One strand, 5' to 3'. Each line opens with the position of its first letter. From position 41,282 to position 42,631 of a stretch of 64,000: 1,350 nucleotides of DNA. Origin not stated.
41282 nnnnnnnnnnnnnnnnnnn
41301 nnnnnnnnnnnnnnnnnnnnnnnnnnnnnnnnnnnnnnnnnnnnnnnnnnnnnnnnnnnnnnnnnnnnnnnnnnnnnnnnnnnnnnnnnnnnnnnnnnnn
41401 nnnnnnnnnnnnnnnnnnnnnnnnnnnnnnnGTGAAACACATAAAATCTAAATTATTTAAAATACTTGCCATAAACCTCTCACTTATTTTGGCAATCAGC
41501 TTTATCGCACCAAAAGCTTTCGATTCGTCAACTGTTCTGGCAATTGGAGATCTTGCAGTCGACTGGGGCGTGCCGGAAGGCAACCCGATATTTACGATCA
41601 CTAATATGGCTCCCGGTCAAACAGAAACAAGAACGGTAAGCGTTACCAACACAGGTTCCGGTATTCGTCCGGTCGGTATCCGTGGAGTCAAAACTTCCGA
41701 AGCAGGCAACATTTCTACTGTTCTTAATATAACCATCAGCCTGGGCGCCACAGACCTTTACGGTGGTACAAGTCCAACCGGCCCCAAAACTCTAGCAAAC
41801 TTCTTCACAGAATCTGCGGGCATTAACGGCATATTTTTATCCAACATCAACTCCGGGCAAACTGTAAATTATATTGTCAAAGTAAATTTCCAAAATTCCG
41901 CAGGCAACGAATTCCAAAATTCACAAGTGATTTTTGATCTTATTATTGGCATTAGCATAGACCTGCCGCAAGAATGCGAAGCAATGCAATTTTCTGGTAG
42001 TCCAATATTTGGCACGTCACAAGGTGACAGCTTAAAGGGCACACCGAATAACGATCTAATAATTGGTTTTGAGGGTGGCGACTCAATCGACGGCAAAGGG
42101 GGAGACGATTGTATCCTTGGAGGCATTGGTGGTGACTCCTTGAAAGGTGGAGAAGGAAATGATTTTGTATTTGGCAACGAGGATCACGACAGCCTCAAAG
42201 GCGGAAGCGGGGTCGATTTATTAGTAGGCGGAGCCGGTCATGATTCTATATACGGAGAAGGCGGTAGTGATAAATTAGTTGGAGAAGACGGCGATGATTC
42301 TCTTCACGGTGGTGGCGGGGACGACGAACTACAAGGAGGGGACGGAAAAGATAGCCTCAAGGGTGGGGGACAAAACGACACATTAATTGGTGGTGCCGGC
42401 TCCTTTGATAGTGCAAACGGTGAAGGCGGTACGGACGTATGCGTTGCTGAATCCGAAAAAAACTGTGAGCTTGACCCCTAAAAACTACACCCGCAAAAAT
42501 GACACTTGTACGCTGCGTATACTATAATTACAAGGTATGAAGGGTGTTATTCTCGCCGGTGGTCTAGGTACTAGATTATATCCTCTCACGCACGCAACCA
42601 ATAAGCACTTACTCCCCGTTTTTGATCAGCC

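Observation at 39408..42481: Compact SipW-type sortase-like secretion and fiber module combining TasA/camelysin-like, lamin-tail-domain and RTX Ca-binding repeat proteins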

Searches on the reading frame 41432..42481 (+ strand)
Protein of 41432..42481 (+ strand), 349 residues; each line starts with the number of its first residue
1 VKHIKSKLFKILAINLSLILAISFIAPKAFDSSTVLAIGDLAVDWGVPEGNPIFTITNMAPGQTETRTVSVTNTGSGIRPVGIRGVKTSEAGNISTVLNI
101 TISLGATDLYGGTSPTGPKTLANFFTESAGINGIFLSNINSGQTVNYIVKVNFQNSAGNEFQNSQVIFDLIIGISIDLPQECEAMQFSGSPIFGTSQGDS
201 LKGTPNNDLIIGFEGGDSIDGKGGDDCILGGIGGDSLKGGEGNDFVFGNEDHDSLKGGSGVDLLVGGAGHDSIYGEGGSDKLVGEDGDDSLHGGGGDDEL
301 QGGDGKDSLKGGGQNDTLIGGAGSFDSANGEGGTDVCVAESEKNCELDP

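Call 3: search_protein_families(library=pfam, proteins=[window:41432-42481:+], max_evalue=1)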
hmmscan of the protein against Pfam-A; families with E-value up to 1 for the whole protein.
window:41432-42481:+ (349 aa): 1 family
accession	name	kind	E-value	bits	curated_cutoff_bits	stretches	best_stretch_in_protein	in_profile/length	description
PF00353.25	HemolysinCabind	-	8.5e-25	86.8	23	4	257-291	2-36/36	RTX calcium-binding nonapeptide repeat (4 copies)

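Call 4: search_protein_families(library=ncbifam, proteins=[window:41432-42481:+], max_evalue=1)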
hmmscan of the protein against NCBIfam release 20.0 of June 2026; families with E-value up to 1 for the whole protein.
window:41432-42481:+ (349 aa): 7 families
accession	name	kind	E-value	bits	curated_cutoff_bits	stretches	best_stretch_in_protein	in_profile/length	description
NF033943.0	RTX_toxin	subfamily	2.5e-22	78.9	1000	2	192-318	672-799/930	RTX family hemolysin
NF046115.1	Ca_rpt_SMc04171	equivalog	6.3e-16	58.6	625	2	195-272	411-488/574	SMc04171 family calcium-binding repeat protein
NF033203.1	entero_EhxA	exception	6.5e-16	57.7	2000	1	191-319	704-832/997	enterohemolysin EhxA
NF035945.1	Zn_serralysin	subfamily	7e-10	38.6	500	4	239-290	324-375/462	serralysin family metalloprotease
NF053766.1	ZapA_metallo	exception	5e-07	29.1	940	2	239-289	335-385/483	ZapA family metalloprotease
NF050046.1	PueAB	exception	1e-05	24.2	670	2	241-291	367-417/616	polyurethane esterase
NF052454.1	BtaGlycanEglC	equivalog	0.0018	17.2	700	2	243-290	100-147/459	endo-1,3-1,4-beta-glycanase EglC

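Call 13: find_homologous_proteins(query=window:41432-42481:+)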
Query window:41432-42481:+ (349 aa): 1662 proteins with E <= 0.001 among 5233 candidates; the best 120 are listed.
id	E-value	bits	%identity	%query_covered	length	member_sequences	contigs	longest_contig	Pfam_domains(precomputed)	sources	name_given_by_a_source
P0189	3.0e-221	752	100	100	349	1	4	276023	PF00353.26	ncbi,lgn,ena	ncbi:MAG: calcium-binding protein [Patescibacteria group bacterium]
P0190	7.9e-155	533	72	99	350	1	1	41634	PF00353.26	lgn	-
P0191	7.9e-152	524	71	100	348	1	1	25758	PF00353.26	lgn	-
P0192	4.9e-151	521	69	100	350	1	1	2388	PF00353.26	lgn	-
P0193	2.4e-129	450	62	100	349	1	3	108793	PF00353.26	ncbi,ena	-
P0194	1.8e-126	440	64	95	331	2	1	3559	PF00353.26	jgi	-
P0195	3.8e-123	429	58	100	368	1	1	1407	PF00353.26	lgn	-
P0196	8.5e-118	412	56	100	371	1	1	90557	PF00353.26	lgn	-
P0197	5.5e-116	406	51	99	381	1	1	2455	PF00353.26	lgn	-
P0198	3.1e-113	397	59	100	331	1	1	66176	PF00353.26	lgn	-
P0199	4.4e-113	396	49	99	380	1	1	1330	PF00353.26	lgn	-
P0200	6.2e-113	396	51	97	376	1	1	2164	PF00353.26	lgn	-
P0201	2.8e-112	394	55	99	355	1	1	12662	PF00353.26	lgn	-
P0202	1.2e-109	385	53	99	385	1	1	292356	PF00353.26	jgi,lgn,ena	-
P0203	2.2e-109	384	50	99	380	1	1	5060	PF00353.26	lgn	-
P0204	3.2e-108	380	60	90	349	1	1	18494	PF00353.26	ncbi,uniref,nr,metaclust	ncbi:MAG: hypothetical protein A2Z24_00330 [Candidatus Woykebacteria bacterium RBG_16_44_10]|uniref:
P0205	1.5e-107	378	52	99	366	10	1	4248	PF00353.26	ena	-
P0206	1.8e-107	378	56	98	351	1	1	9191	PF00353.26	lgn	-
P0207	2.2e-107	377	54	99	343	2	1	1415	PF00353.26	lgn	-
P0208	2.8e-107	377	51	99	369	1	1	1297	PF00353.26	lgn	-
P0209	3.0e-107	377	60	91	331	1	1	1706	PF00353.26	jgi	jgi:Ca2+-binding RTX toxin-like protein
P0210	3.7e-107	377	61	91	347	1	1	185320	PF00353.26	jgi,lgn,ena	-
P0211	2.3e-106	374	50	98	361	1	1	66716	PF00353.26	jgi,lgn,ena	-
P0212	3.5e-106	373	55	99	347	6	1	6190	PF00353.26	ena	-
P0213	3.8e-106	373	57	98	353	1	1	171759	PF00353.26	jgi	jgi:Ca2+-binding RTX toxin-like protein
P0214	1.0e-105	372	52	99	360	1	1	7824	PF00353.26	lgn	-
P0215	1.2e-105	372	54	96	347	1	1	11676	PF00353.26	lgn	-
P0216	7.4e-105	369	44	99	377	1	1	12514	PF00353.26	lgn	-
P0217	3.3e-104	367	50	96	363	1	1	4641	PF00353.26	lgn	-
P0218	5.9e-104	366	49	99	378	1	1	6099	PF00353.26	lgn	-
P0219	6.8e-104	366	44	98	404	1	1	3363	PF00353.26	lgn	-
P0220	7.2e-104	366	53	99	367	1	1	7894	PF00353.26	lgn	-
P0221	7.3e-104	366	52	98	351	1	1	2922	PF00353.26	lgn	-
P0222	1.0e-103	365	55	93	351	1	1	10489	PF00353.26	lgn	-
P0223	1.7e-103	365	54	97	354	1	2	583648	PF00353.26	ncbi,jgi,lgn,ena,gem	-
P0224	2.0e-103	364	48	99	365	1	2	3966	PF00353.26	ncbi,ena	-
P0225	3.6e-103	364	59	90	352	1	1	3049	PF00353.26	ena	-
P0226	6.7e-103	363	47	99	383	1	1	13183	PF00353.26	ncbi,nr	ncbi:MAG: calcium-binding protein [bacterium]|nr:calcium-binding protein [bacterium]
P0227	9.3e-103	362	56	94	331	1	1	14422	PF00353.26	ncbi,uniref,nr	ncbi:MAG: hypothetical protein A2Y57_00650 [Candidatus Woykebacteria bacterium RBG_13_40_7b]|uniref:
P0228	1.0e-102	362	54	99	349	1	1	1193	PF00353.26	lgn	-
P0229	1.4e-102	362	53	99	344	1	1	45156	PF00353.26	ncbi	-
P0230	1.6e-102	361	49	99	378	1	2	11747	PF00353.26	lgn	-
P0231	4.5e-102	360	48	99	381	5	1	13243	PF00353.26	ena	-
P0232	5.3e-102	360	46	99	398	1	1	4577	PF00353.26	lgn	-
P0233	5.7e-102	360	49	91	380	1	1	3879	PF00353.26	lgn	-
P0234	5.8e-102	360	53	98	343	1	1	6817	PF00353.26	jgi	jgi:Ca2+-binding RTX toxin-like protein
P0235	6.3e-102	359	50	99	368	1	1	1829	PF00353.26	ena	-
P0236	6.9e-102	359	48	91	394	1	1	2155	PF00353.26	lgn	-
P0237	8.9e-102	359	52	100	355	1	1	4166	PF00353.26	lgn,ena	-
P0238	1.0e-101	359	54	99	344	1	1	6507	PF00353.26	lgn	-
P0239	2.6e-101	357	55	99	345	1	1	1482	PF00353.26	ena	-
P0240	6.0e-101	356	51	99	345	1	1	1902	PF00353.26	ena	-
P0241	7.1e-101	356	54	93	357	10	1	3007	PF00353.26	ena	-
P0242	9.7e-101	356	52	99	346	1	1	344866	PF00353.26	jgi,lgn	jgi:Ca2+-binding RTX toxin-like protein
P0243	2.4e-100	354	50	99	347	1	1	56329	PF00353.26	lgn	-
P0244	3.0e-100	354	52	90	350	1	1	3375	PF00353.26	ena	-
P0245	3.2e-100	354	50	99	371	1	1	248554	PF00353.26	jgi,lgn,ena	-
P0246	4.2e-100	353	45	99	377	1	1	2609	PF00353.26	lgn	-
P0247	5.3e-100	353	48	93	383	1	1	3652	PF00353.26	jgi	jgi:Ca2+-binding RTX toxin-like protein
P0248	6.4e-100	353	50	91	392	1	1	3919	PF00353.26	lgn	-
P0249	7.6e-100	353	51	91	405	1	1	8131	PF00353.26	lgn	-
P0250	1.1e-99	352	56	91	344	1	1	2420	PF00353.26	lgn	-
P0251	2.3e-99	351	48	99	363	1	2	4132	PF00353.26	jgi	jgi:Ca2+-binding RTX toxin-like protein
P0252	2.5e-99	351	56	96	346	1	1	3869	PF00353.26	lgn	-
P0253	3.1e-99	351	56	99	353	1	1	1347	PF00353.26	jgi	-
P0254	7.3e-99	349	51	99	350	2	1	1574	PF00353.26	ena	-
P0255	7.4e-99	349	52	99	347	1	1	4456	PF00353.26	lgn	-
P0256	8.7e-99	349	48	95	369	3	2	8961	PF00353.26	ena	-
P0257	8.8e-99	349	54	90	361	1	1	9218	PF00353.26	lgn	-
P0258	1.1e-98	349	52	97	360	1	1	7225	PF00353.26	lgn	-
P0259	1.3e-98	349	52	99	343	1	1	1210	PF00353.26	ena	-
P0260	4.5e-98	347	48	97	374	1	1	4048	PF00353.26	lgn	-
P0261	5.0e-98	347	51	98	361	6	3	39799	PF00353.26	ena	-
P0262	5.1e-98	347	44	98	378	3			PF00353.26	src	-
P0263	5.2e-98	347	51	98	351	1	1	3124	PF00353.26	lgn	-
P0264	7.9e-98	346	48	99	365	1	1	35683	PF00353.26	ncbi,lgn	-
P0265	9.5e-98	346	53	99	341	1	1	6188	PF00353.26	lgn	-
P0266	1.1e-97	346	54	99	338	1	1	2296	PF00353.26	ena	-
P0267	1.6e-97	345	53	99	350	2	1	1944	PF00353.26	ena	-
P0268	4.4e-97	344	43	98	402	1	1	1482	PF00353.26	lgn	-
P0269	7.4e-97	343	53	95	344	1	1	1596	PF00353.26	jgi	-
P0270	7.7e-97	343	48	99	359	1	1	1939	PF00353.26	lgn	-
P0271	7.9e-97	343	50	97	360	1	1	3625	PF00353.26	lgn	-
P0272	8.0e-97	343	54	92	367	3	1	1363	PF00353.26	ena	-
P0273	1.0e-96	342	48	99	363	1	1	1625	PF00353.26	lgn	-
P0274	1.1e-96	342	52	98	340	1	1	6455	PF00353.26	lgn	-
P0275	2.3e-96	341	50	90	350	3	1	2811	PF00353.26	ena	-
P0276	4.0e-96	340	50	99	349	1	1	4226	PF00353.26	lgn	-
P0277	4.5e-96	340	44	99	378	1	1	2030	PF00353.26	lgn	-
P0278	5.3e-96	340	50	99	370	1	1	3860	PF00353.26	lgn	-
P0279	6.2e-96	340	52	84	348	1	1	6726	PF00353.26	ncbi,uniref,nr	ncbi:MAG: hypothetical protein A2Z11_00300 [Candidatus Woykebacteria bacterium RBG_16_43_9]|uniref:C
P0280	7.7e-96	339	49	99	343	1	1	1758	PF00353.26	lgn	-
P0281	7.8e-96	339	52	98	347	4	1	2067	PF00353.26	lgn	-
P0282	1.0e-95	339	48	97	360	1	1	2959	PF00353.26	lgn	-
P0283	1.0e-95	339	50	90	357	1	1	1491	PF00353.26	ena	-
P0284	1.0e-95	339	51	91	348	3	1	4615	PF00353.26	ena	-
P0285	1.1e-95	339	48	99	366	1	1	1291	PF00353.26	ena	-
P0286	1.7e-95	338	52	99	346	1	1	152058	PF00353.26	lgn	-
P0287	1.8e-95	338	58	82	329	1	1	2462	PF00353.26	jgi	jgi:Ca2+-binding RTX toxin-like protein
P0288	1.9e-95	338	50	99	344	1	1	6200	PF00353.26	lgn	-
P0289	2.3e-95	338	50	99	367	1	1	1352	PF00353.26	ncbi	-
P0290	2.4e-95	338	53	90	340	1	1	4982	PF00353.26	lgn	-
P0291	2.5e-95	338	49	97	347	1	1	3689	PF00353.26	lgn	-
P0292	3.0e-95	337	45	100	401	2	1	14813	PF00353.26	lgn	-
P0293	5.0e-95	337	53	91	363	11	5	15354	PF00353.26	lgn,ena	-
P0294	7.6e-95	336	43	99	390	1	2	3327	PF00353.26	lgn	-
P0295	1.0e-94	336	49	99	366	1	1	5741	PF00353.26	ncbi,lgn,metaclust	metaclust:status=active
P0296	1.2e-94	335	46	99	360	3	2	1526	PF00353.26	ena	-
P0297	1.3e-94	335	51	99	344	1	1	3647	PF00353.26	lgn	-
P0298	1.5e-94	335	52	93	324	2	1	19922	PF00353.26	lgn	-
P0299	1.5e-94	335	45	98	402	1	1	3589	PF00353.26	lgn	-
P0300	1.8e-94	335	49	99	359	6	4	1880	PF00353.26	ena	-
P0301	1.8e-94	335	51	91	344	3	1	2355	PF00353.26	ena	-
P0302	2.0e-94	335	48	100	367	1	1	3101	PF00353.26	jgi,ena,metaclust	metaclust:\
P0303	2.3e-94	335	50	95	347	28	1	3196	PF00353.26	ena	-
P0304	3.1e-94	334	43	99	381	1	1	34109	PF00353.26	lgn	-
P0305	3.2e-94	334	50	99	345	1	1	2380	PF00353.26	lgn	-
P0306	5.2e-94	333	50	99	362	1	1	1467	PF00353.26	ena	-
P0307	5.5e-94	333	44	98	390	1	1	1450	PF00353.26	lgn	-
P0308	6.1e-94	333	52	91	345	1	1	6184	PF00353.26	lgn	-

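Call 36: predict_structure(alignment_id=A3)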
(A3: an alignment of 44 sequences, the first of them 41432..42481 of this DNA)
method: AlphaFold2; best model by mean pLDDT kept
length: 349 residues; sequences in the alignment: 44
mean_pLDDT: 90.7   pTM: 0.79
mean pLDDT of the five models: 90.7, 89.6, 89.2, 88.8, 88.7
residues with pLDDT >= 90: 271; 70-90: 59; 50-70: 9; < 50: 10
segments of 3 or more residues with pLDDT < 50: 27-35
pLDDT, mean of each block of 10 residues (from residue 1): 74 86 59 53 84 87 94 94 93 95 97 96 95 93 97 90 91 91 91 92 96 95 97 96 96 97 97 97 97 97 97 96 92 94 79
secondary structure, 60 per line:
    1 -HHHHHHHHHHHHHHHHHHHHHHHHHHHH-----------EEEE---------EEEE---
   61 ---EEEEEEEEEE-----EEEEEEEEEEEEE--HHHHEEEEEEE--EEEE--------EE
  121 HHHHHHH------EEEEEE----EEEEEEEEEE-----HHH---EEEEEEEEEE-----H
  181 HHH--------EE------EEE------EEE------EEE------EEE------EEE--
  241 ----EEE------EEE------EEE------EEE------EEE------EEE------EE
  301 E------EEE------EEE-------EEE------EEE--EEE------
elements in order: H2-29 E41-44 E54-57 E64-73 E79-91 H94-97 E98-104 E107-110 H121-127 E134-139 E144-153 E165-174 H180-183 E200-202 E209-211 E218-220 E227-229 E236-238 E245-247 E254-256 E263-265 E272-274 E281-283 E290-292 E299-301 E308-310 E317-319 E327-329 E336-338 E341-343

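Call 39: fold_search(model_id=the predicted structure, library=pdb)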
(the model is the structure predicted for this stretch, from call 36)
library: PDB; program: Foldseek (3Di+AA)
matches with E <= 10: 1225; with E <= 0.001: 4
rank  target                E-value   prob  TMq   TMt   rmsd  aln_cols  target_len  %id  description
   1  7rah_E                1.2e-04  1.00  0.22  0.21  11.7       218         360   28  Adenylate cyclase toxin RTX domain fragment bound to M1H5 Fab and M2B10 Fab (released 2021-09-15)
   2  8aur_A                1.9e-04  1.00  0.27  0.39  12.6       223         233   11  Cryo-EM structure of a TasA fibre (released 2022-11-30)
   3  7usl_C                2.3e-04  1.00  0.23  0.12  11.7       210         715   28  Integrin alphaM/beta2 ectodomain in complex with adenylate cyclase toxin RTX751 and M1F5 Fab (released 2022-08-17)
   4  6sus                  5.8e-04  1.00  0.23  0.31   7.5       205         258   26  Crystal structure of RTX domain blocks IV and V of adenylate cyclase toxin from Bordetella pertussis (released 2020-09-16)
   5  5fr0                  3.6e-03  0.95  0.17  0.11  20.4       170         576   10  The details of glycolipid glycan hydrolysis by the structural analysis of a family 123 glycoside hydrolase from Clostrid (released 2016-03-30)
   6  5fqe_A                3.8e-03  0.96  0.17  0.11  20.6       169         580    9  The details of glycolipid glycan hydrolysis by the structural analysis of a family 123 glycoside hydrolase from Clostr (released 2016-03-30)
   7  5fqe_B                5.9e-03  0.93  0.17  0.11  20.6       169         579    9  The details of glycolipid glycan hydrolysis by the structural analysis of a family 123 glycoside hydrolase from Clostr (released 2016-03-30)
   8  5fqg_A                6.5e-03  0.92  0.17  0.11  20.5       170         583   10  The details of glycolipid glycan hydrolysis by the structural analysis of a family 123 glycoside hydrolase from Clostr (released 2016-03-30)
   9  5fqf_A                6.8e-03  0.92  0.17  0.11  20.6       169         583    9  The details of glycolipid glycan hydrolysis by the structural analysis of a family 123 glycoside hydrolase from Clostr (released 2016-03-30)
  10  7fe5_A                9.5e-03  1.00  0.23  0.37  11.0       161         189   15  AvmM Catalyzes Macrocyclization in Alchivemycin A Biosynthesis (released 2021-09-01)
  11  6bqm                  1.4e-02  0.91  0.18  0.14   9.0       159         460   14  Secreted serine protease VesC from Vibrio cholerae (released 2018-11-28)
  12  5fqh_A                1.6e-02  0.84  0.17  0.11  20.6       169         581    9  The details of glycolipid glycan hydrolysis by the structural analysis of a family 123 glycoside hydrolase from Clostr (released 2016-03-30)
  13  7fe0_A                2.0e-02  0.99  0.22  0.37   8.2       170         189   13  AvmM Catalyzes Macrocyclization in Alchivemycin A Biosynthesis (released 2021-09-01)
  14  5iqm_A                2.1e-02  0.93  0.18  0.36   7.6       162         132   12  Crystal structure of the E. coli type 1 pilus subunit FimG (engineered variant with substitution Q134E; N-terminal Fim (released 2016-07-06)
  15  8k2f                  2.3e-02  0.75  0.18  0.14  20.1       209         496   12  Crystal structure of Group 1 oligosaccharide-releasing beta-N-acetylgalactosaminidase NgaCa from Cohnella abietis, apo 1 (released 2024-04-24)
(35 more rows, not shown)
